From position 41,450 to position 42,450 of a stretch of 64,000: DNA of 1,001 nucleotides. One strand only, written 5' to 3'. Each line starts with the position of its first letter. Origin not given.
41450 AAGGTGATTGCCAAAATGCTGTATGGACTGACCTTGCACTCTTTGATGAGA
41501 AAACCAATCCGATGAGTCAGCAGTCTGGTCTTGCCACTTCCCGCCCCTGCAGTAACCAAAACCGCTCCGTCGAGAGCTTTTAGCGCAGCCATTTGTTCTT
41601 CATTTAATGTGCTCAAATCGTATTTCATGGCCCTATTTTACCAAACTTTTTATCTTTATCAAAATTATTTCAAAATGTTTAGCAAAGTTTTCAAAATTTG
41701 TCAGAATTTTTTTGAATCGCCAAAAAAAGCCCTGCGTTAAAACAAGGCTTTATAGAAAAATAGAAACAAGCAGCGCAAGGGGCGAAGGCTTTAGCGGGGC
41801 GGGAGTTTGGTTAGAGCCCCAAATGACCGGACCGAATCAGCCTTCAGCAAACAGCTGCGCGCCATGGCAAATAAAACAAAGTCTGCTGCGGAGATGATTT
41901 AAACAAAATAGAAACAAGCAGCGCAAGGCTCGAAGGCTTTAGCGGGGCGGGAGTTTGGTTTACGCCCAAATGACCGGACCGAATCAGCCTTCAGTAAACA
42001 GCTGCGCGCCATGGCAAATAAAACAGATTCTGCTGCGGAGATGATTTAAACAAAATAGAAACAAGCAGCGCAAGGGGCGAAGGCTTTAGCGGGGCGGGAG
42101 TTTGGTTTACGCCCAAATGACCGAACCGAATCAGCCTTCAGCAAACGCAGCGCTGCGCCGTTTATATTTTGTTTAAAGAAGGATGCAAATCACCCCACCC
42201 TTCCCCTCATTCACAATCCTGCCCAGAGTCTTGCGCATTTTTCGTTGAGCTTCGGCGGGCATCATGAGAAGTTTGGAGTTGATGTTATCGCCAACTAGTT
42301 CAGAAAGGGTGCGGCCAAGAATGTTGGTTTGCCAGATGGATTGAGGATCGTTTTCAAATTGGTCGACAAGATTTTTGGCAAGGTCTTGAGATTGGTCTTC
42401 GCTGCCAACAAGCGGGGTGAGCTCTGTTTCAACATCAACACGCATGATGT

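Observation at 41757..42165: Three tandem copies of a ~148-nt GC-rich element with conserved hairpins between spoIVA and pcrA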

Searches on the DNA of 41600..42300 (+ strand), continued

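Call 54: search_with_rna_model(model_id=R1, sources=[L047, L048, L049, L050, L051, L052, L053, L054, L055, L056, L057, L058, L059, L060, L061], max_evalue=0.1)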
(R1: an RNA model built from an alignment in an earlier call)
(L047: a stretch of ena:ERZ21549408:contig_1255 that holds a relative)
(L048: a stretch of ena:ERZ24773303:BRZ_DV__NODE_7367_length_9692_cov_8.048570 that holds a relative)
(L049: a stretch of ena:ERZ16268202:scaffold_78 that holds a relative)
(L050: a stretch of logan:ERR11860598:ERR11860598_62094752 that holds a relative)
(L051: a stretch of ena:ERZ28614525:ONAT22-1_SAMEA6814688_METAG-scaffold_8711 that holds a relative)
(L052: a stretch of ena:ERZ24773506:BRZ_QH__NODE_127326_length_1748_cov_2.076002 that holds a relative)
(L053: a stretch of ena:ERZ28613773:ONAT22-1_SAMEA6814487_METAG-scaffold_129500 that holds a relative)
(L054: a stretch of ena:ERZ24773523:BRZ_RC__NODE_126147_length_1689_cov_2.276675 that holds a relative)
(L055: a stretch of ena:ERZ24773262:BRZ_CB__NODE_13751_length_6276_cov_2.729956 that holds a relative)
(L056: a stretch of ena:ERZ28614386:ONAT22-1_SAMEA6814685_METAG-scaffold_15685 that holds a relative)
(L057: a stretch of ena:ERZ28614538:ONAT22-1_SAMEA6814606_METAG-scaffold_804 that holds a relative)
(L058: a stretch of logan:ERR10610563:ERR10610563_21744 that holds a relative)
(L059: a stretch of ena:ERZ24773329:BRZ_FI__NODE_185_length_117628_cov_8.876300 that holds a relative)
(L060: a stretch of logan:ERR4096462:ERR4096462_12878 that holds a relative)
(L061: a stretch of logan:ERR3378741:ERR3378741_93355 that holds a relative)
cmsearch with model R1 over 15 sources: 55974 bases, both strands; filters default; matches with E-value up to 0.1: 12.
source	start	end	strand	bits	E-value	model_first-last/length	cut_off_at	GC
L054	1508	1642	-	115.4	1e-29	1-158/158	no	0.47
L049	2973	3105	-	106.8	2.4e-27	1-158/158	no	0.47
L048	2973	3106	-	105.5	5.4e-27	1-158/158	no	0.49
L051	1484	1617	-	105.5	5.4e-27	1-158/158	no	0.49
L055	2973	3105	-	103.8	1.6e-26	1-158/158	no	0.46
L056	1592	1724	-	103.8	1.6e-26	1-158/158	no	0.46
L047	2973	3106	-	102.4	3.8e-26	1-158/158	no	0.46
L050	2964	3097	-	102.4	3.8e-26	1-158/158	no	0.46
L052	1587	1720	-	97.5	8.7e-25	1-158/158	no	0.48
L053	1565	1698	-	97.5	8.7e-25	1-158/158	no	0.48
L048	3247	3395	-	57.8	7.6e-14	1-158/158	no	0.5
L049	3244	3397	-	54.3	7e-13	1-158/158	no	0.49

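Call 67: search_dna_similar(query=window:41740-42180:+, collection=phages, mode=distant, max_evalue=0.01, max_rows=10)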
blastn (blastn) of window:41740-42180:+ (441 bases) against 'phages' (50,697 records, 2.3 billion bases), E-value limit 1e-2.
No match.
